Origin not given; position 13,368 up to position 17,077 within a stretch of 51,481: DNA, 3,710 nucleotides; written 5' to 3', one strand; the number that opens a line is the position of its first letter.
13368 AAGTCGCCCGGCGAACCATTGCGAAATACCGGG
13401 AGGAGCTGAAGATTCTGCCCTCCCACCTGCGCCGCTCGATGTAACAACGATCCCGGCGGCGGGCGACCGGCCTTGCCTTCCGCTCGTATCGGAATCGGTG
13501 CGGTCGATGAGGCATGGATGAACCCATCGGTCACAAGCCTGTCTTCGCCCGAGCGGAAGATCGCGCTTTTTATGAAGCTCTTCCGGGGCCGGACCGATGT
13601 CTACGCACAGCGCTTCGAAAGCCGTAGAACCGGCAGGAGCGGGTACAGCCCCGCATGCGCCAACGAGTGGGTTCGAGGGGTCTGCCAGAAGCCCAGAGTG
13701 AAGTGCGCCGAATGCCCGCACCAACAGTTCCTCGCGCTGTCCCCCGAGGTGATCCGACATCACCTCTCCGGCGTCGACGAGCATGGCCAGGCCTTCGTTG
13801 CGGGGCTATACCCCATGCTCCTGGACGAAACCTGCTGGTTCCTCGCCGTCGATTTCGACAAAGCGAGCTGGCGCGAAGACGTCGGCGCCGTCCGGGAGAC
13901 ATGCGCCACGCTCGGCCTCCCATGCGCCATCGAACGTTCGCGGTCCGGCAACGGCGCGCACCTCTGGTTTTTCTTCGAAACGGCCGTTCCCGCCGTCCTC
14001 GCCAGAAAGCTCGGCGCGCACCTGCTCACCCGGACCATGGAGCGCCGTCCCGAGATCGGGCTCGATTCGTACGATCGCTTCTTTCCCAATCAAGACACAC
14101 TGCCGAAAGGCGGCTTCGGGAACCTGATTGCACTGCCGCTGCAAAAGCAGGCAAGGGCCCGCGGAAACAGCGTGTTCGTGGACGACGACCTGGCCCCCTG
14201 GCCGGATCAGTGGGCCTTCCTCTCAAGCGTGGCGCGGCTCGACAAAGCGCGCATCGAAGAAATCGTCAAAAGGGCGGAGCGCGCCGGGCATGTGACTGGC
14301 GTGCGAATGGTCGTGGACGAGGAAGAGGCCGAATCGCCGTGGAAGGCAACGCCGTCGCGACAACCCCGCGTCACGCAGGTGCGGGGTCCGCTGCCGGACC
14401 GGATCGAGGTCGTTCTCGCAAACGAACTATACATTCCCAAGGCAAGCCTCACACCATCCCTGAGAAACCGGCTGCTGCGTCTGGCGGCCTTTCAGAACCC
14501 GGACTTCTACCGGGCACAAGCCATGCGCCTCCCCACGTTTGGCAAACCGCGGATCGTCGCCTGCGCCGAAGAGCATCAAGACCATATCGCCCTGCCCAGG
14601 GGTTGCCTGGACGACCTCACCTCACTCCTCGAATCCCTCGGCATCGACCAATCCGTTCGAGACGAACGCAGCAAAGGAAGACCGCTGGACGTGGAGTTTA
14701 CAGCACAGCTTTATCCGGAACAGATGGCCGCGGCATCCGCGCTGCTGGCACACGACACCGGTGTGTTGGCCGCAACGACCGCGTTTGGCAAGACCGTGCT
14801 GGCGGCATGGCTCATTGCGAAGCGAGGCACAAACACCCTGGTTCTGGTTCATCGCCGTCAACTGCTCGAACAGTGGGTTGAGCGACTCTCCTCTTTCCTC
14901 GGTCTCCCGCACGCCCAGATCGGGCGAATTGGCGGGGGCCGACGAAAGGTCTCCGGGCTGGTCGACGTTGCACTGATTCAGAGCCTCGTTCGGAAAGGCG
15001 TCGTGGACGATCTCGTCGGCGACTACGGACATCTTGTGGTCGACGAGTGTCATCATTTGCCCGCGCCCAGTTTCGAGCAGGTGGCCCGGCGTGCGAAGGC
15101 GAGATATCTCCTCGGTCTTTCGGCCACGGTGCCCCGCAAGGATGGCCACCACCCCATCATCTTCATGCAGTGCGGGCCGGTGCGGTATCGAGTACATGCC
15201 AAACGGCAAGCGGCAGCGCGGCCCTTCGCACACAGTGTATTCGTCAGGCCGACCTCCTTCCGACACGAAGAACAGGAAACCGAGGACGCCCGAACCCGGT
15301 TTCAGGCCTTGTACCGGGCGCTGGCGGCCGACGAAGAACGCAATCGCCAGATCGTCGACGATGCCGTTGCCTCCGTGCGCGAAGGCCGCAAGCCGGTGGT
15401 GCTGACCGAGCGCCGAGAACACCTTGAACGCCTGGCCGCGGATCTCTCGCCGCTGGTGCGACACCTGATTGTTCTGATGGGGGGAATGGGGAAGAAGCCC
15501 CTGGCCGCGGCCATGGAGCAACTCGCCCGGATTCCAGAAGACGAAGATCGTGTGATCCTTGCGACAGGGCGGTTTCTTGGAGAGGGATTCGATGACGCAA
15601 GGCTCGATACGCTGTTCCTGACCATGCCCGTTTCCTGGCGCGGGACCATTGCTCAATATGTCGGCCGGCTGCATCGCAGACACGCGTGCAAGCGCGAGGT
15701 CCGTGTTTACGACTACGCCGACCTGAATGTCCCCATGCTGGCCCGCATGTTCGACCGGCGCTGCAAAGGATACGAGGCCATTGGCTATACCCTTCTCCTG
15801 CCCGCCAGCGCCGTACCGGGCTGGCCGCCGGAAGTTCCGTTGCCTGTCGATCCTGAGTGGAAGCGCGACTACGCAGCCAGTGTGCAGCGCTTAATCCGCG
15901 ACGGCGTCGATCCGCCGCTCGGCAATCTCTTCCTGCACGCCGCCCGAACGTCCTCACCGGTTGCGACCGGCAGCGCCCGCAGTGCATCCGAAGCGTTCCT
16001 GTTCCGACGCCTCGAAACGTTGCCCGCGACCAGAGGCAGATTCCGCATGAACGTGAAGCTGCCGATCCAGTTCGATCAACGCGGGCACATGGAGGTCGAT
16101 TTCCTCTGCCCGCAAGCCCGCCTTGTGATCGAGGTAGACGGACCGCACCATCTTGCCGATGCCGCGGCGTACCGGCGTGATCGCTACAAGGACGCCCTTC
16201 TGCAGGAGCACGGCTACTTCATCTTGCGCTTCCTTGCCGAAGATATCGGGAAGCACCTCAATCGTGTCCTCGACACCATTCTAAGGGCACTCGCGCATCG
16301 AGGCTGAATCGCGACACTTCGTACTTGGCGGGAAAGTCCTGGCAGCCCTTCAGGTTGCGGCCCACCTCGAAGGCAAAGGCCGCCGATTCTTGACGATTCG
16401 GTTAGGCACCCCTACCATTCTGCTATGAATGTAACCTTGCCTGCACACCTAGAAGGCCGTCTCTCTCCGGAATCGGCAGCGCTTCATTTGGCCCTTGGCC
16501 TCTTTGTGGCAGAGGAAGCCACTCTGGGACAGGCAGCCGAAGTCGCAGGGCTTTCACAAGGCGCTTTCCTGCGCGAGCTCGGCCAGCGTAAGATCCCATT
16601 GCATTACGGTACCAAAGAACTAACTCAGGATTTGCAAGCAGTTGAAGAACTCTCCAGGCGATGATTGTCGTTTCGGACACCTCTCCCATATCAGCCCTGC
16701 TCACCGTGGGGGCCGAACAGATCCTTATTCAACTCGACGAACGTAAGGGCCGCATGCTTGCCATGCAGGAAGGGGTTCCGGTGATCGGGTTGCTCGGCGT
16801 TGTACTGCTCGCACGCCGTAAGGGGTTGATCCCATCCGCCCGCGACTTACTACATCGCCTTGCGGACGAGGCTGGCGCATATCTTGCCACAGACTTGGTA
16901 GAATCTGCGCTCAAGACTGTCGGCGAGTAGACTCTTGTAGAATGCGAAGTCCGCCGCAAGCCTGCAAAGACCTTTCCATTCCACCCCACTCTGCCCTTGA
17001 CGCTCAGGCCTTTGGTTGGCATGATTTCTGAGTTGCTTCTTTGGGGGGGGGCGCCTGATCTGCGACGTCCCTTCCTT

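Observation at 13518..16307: Orphan AEP primase + DExH helicase + DUF559 nuclease fusion directly behind rpoN: candidate single-gene conflict system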

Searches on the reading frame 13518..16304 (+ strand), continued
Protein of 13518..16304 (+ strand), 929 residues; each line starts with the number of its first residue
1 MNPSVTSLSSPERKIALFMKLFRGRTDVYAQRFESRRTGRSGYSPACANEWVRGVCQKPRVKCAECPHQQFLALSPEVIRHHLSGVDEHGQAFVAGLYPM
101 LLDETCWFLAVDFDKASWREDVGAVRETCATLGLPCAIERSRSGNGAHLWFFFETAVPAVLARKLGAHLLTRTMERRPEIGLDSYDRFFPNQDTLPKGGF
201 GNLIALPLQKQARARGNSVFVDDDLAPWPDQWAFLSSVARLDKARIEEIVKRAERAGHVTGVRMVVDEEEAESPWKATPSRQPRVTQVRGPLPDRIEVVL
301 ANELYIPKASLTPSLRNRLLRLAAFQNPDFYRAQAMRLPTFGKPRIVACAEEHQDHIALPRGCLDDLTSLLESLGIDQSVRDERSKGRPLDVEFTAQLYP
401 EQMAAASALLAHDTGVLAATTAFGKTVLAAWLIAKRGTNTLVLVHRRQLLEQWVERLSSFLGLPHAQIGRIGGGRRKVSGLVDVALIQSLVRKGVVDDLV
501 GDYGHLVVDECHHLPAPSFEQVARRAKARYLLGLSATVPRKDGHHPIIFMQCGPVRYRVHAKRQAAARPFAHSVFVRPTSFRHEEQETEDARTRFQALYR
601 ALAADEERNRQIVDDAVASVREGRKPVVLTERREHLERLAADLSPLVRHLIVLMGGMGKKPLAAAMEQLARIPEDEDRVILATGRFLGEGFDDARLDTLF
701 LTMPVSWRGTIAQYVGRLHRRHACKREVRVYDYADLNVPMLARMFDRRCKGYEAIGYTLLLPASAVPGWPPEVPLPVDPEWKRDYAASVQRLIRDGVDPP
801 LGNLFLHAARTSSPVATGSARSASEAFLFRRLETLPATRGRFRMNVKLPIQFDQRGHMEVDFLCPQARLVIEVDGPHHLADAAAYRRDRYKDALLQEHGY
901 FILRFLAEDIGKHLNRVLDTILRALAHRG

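Call 65: search_protein_families(library=pfam, alignment_id=A3, max_evalue=0.001)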
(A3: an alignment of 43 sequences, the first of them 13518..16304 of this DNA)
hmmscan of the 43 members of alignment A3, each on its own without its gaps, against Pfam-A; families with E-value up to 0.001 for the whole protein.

A. member 1, window:13518-16304:+ (929 aa): 5 families
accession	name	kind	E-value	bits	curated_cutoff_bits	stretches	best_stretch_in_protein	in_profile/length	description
PF22548.2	AEP-TOTE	-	1.1e-99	333.1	27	1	14-248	2-229/230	TOTE conflict system, Archaeo-Eukaryotic Primase domain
PF04851.21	ResIII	-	3.4e-20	73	22.5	1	397-540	3-164/164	Type III restriction enzyme, res subunit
PF04480.18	DUF559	-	7.8e-13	48.7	20.6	1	856-925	42-108/109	Protein of unknown function (DUF559)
PF00270.35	DEAD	-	3.4e-10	40.3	26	1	400-540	2-162/167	DEAD/DEAH box helicase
PF18741.7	MTES_1575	-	0.00039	20.9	38.2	1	865-925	32-96/96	REase_MTES_1575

B. families by the number of members that match (of 43 scanned): 20 families
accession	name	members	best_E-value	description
PF22548.2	AEP-TOTE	43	5.8e-104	TOTE conflict system, Archaeo-Eukaryotic Primase domain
PF04851.21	ResIII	42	1e-27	Type III restriction enzyme, res subunit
PF00270.35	DEAD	42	9.4e-16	DEAD/DEAH box helicase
PF00271.37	Helicase_C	29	9e-09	Helicase conserved C-terminal domain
PF13091.12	PLDc_2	10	4.3e-11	PLD-like domain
PF00176.29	SNF2-rel_dom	8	6.9e-08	SNF2-related domain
PF18766.7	SWI2_SNF2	7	2.8e-06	SWI2/SNF2 ATPase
PF13401.12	AAA_22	7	3.3e-06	AAA domain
PF13604.12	AAA_30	4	2.2e-05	AAA domain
PF04480.18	DUF559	3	7.8e-13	Protein of unknown function (DUF559)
PF18741.7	MTES_1575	3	3.5e-05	REase_MTES_1575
PF01896.25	DNA_primase_S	2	3.6e-08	DNA primase small subunit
PF13245.12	AAA_19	2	0.0001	AAA domain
PF13302.13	Acetyltransf_3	1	1.7e-17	Acetyltransferase (GNAT) domain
PF19044.6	P-loop_TraG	1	5.9e-08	TraG P-loop domain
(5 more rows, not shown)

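Call 71: search_dna_similar(query=window:13518-15800:+, collection=plasmids, mode=protein, max_rows=60, rows=spread, max_evalue=1e-30)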
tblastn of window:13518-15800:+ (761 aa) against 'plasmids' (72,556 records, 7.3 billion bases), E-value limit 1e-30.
Records with a match: 117; places in all: 126; records where one place covers at least 80% of the query: 97.
Best place of each record, by identity: 60-80% 2; <60% 115.
By first word of the organism name: Acinetobacter 12; Escherichia 10; Sinorhizobium 9; Dinoroseobacter 6; Rhizobium 6; Bacillus 6; Bradyrhizobium 5; Lacticaseibacillus 4; Klebsiella 4; Paracoccus 3; and 37 more.
By predicted mobility (MOB-suite, as given by PLSDB): conjugative 49; non-mobilizable 42; mobilizable 26.
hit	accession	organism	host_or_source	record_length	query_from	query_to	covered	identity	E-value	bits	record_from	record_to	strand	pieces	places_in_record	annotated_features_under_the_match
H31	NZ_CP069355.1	Microvirga sp. VF16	Vachellia farnesiana,Cell culture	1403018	6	759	99%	60.4%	0e+0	915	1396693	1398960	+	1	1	none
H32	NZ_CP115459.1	Sphingobium yanoikuyae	cell culture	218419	5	759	99%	59.5%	0e+0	898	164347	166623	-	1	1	DEAD/DEAH box helicase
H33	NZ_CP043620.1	Pukyongiella litopenaei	Penaeus vannamei (shrimp),cultured ...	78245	2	759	100%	59.2%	0e+0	902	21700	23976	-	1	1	DEAD/DEAH box helicase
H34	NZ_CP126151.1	Sagittula sp. MA-2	Cell culture,Coastal seawater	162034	2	759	100%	59.2%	0e+0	900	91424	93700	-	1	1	DEAD/DEAH box helicase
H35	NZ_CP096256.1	Bradyrhizobium barranii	Glycine max cv. AC Glengarry,Cell ...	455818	2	759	100%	58.7%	0e+0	898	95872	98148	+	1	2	DEAD/DEAH box helicase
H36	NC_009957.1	Dinoroseobacter shibae DFL 12 = DSM 16493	-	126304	2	759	100%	58.6%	0e+0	887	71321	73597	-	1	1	DEAD/DEAH box helicase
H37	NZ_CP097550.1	Dinoroseobacter shibae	Alexandrium ostenfeldii,pure culture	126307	2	759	100%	58.6%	0e+0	887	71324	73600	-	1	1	DEAD/DEAH box helicase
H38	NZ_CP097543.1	Dinoroseobacter shibae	Prorocentrum lima,pure culture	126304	2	759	100%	58.6%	0e+0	887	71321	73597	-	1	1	DEAD/DEAH box helicase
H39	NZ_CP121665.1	Rhizobium sp. CB3090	Gliricidia sp.,cell culture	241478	5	759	99%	58.6%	0e+0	909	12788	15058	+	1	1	DEAD/DEAH box helicase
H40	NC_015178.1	Acidiphilium multivorum AIU301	-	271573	2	759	100%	58.1%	0e+0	894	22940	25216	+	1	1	DEAD/DEAH box helicase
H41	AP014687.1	Bradyrhizobium diazoefficiens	Glycine max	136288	2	759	100%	58.0%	0e+0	893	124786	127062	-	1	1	type III restriction protein res subunit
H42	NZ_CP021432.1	Yoonia vestfoldensis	Skeletonema marinoi strain RO5AC,Cell ...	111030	5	759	99%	58.3%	0e+0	887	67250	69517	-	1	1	DEAD/DEAH box helicase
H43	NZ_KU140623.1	Sinorhizobium sp. M14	microbial mats from Zloty Stok gold mine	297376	5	759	99%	58.1%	0e+0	895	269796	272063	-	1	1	DEAD/DEAH box helicase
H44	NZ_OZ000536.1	Shinella sp. WSC3-e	-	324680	5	759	99%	57.9%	0e+0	890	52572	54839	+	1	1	DEAD/DEAH box helicase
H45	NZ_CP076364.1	Gemmobacter fulvus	cell culture,Anabaena culture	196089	2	759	100%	57.5%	0e+0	892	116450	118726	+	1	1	DEAD/DEAH box helicase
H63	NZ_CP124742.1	Escherichia coli O157:H7 str. EDL933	Homo sapiens,feces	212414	6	760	99%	47.4%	0e+0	692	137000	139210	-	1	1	DEAD/DEAH box helicase family protein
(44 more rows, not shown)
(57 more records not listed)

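Call 72: get_annotated_region(hit=H63, flank=6000)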
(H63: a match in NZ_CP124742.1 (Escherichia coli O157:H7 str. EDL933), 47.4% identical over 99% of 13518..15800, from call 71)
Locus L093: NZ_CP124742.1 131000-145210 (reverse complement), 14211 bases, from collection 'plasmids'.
description: Escherichia coli O157:H7 str. EDL933 plasmid unnamed1, complete sequence
organism: Escherichia coli O157:H7 str. EDL933 (NCBI taxid 155864)
taxonomy: Bacteria; Pseudomonadota; Gammaproteobacteria; Enterobacterales; Enterobacteriaceae; Escherichia; Escherichia coli; Escherichia coli O157:H7 str. EDL933
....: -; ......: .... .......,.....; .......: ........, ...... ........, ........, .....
typing (MOB-suite, as given by PLSDB): non-mobilizable
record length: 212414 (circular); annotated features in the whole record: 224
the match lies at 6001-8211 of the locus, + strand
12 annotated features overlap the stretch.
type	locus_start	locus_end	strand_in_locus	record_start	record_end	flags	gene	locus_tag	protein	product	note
CDS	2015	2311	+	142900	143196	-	-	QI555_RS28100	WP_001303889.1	AlpA family transcriptional regulator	-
CDS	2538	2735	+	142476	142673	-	-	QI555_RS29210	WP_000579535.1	DUF3987 domain-containing protein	-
CDS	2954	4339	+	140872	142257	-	-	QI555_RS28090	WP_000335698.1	YfjI family protein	-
CDS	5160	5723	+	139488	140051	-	-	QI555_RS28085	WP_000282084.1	inovirus-type Gp2 protein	-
CDS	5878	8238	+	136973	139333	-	-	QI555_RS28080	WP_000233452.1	DEAD/DEAH box helicase family protein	-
CDS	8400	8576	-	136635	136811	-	-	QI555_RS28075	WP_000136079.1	hypothetical protein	-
CDS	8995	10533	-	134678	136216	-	-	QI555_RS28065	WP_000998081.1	IS66-like element ISEc8 family transposase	GO:0006313 - DNA transposition [Evidence IEA]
CDS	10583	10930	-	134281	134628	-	tnpB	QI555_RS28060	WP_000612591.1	IS66 family insertion sequence element accessory protein TnpB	-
CDS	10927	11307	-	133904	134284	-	-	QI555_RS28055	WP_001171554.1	transposase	GO:0006313 - DNA transposition [Evidence IEA]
CDS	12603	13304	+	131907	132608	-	traT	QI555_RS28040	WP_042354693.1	complement resistance protein TraT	-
CDS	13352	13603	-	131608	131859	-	-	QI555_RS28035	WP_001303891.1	hypothetical protein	-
CDS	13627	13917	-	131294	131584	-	-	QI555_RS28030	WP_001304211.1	hypothetical protein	-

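Call 74: search_protein_families(library=pfam, proteins=[L093:5878-8235:+, L091:7842-10280:+], max_evalue=0.001)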
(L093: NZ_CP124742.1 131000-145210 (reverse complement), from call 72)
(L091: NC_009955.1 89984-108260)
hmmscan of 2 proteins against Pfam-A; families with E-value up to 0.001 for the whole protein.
L093:5878-8235:+ (786 aa): 6 families
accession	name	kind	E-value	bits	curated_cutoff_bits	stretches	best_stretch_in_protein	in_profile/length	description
PF22548.2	AEP-TOTE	-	1.7e-98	329.2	27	1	49-277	1-228/230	TOTE conflict system, Archaeo-Eukaryotic Primase domain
PF04851.21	ResIII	-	3e-24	86.2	22.5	1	423-565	3-164/164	Type III restriction enzyme, res subunit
PF00270.35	DEAD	-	1.1e-10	41.9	26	1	427-564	3-161/167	DEAD/DEAH box helicase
PF01896.25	DNA_primase_S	-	5.4e-08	33.8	26.8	1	147-245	22-155/163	DNA primase small subunit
PF00271.37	Helicase_C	-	5.4e-08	33.5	23.5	1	639-738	13-108/110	Helicase conserved C-terminal domain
PF00176.29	SNF2-rel_dom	-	0.00082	19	24.9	0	440-567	19-167/290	SNF2-related domain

L091:7842-10280:+ (813 aa): 4 families
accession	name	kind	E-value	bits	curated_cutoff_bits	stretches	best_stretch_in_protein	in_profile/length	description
PF22548.2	AEP-TOTE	-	3.8e-96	321.6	27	1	65-300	1-229/230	TOTE conflict system, Archaeo-Eukaryotic Primase domain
PF04851.21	ResIII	-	3.9e-20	72.9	22.5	1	451-593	3-163/164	Type III restriction enzyme, res subunit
PF00270.35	DEAD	-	1.4e-10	41.6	26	1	454-594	2-162/167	DEAD/DEAH box helicase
PF00271.37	Helicase_C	-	1e-05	26.2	23.5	1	674-774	12-109/110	Helicase conserved C-terminal domain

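Call 93: find_related_loci(query=A3, collection=viral_contigs, flank=6000)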
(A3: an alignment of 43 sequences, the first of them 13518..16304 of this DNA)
Query A3 (929 aa) in viral_contigs; peptide patterns used: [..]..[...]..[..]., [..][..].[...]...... (x = any residue, [..] = any of these).
236 stretches matched a pattern; 123 encode a relative of the query (tblastn E <= 1e-3); the best 80 are kept; 80 distinct loci.
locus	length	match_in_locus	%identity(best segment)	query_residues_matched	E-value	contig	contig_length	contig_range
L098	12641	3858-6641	67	4-928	0e+0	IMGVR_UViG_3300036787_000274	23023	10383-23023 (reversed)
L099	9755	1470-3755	57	1-764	0e+0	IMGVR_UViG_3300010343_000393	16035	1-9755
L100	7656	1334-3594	57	4-759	0e+0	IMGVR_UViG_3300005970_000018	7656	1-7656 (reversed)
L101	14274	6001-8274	58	9-759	0e+0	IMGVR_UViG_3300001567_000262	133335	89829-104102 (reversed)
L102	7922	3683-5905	59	17-753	0e+0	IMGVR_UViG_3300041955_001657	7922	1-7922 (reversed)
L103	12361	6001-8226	50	2-759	0e+0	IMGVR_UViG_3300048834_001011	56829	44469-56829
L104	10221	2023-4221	50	10-759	0e+0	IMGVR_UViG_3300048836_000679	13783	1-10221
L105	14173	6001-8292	47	5-764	0e+0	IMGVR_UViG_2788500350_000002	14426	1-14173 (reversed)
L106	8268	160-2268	49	39-757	0e+0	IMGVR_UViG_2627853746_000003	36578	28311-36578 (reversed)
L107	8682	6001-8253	45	2-757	0e+0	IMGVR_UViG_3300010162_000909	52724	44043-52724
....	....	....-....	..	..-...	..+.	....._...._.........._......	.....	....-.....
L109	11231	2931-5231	45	12-773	0e+0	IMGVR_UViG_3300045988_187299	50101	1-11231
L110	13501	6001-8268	43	10-760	0e+0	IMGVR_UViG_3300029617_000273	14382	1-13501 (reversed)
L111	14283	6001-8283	44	3-760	0e+0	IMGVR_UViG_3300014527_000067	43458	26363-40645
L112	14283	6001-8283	44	3-760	0e+0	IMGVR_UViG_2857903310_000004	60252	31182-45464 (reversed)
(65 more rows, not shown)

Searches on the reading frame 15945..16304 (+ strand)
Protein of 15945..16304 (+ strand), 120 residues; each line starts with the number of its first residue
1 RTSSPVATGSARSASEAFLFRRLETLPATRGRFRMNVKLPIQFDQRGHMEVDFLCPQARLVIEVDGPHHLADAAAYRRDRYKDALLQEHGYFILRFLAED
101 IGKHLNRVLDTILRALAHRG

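Call 90: search_solved_structures(query=window:15945-16304:+, max_evalue=1, show_alignments=3)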
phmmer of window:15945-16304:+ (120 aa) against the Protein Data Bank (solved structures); distinct sequences matched with E-value up to 1: 2.
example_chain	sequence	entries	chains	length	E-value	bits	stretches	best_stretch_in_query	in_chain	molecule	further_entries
3hrl_A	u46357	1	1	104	3.1e-07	33.8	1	44-117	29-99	Endonuclease-Like Protein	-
1lv2_A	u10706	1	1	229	0.19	15.1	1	65-115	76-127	Hepatocyte nuclear factor 4-gamma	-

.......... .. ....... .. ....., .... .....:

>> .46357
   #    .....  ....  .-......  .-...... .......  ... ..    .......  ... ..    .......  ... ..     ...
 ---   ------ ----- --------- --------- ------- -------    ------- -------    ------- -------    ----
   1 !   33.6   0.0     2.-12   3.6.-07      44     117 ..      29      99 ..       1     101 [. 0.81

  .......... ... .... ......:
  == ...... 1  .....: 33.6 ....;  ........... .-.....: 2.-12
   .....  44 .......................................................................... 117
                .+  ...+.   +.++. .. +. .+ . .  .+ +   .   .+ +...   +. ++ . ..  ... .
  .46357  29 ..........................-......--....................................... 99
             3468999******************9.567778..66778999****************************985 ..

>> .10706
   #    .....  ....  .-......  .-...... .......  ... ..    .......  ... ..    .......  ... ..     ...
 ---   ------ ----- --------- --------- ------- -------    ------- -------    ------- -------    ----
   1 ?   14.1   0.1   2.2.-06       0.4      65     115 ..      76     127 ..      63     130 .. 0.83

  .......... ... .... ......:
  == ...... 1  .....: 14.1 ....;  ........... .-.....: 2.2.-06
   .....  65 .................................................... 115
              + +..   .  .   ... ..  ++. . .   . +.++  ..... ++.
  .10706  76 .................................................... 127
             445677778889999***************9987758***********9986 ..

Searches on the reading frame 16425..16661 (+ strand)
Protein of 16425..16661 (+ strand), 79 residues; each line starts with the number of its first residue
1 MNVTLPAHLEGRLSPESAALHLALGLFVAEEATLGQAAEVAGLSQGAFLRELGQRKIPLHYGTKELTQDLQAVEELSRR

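Call 9: search_protein_families(library=pfam, proteins=[window:16425-16661:+], max_evalue=0.001)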
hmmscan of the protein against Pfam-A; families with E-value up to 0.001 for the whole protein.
window:16425-16661:+ (79 aa): 1 family
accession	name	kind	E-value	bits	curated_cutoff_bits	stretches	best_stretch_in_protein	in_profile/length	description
PF03683.19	UPF0175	-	4.4e-14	52.4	27.9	1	17-71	19-74/75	Uncharacterised protein family (UPF0175)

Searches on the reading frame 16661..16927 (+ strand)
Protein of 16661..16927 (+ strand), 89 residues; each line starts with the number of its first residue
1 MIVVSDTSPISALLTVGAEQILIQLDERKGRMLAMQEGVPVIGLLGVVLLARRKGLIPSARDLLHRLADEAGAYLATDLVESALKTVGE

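Call 9: search_protein_families(library=pfam, proteins=[window:16661-16927:+], max_evalue=0.001)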
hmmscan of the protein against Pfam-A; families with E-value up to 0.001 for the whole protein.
window:16661-16927:+ (89 aa): 1 family
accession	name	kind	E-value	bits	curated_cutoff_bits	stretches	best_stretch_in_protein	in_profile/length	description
PF11848.13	DUF3368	-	2.1e-10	40.8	27.3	1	41-85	1-44/46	Domain of unknown function (DUF3368)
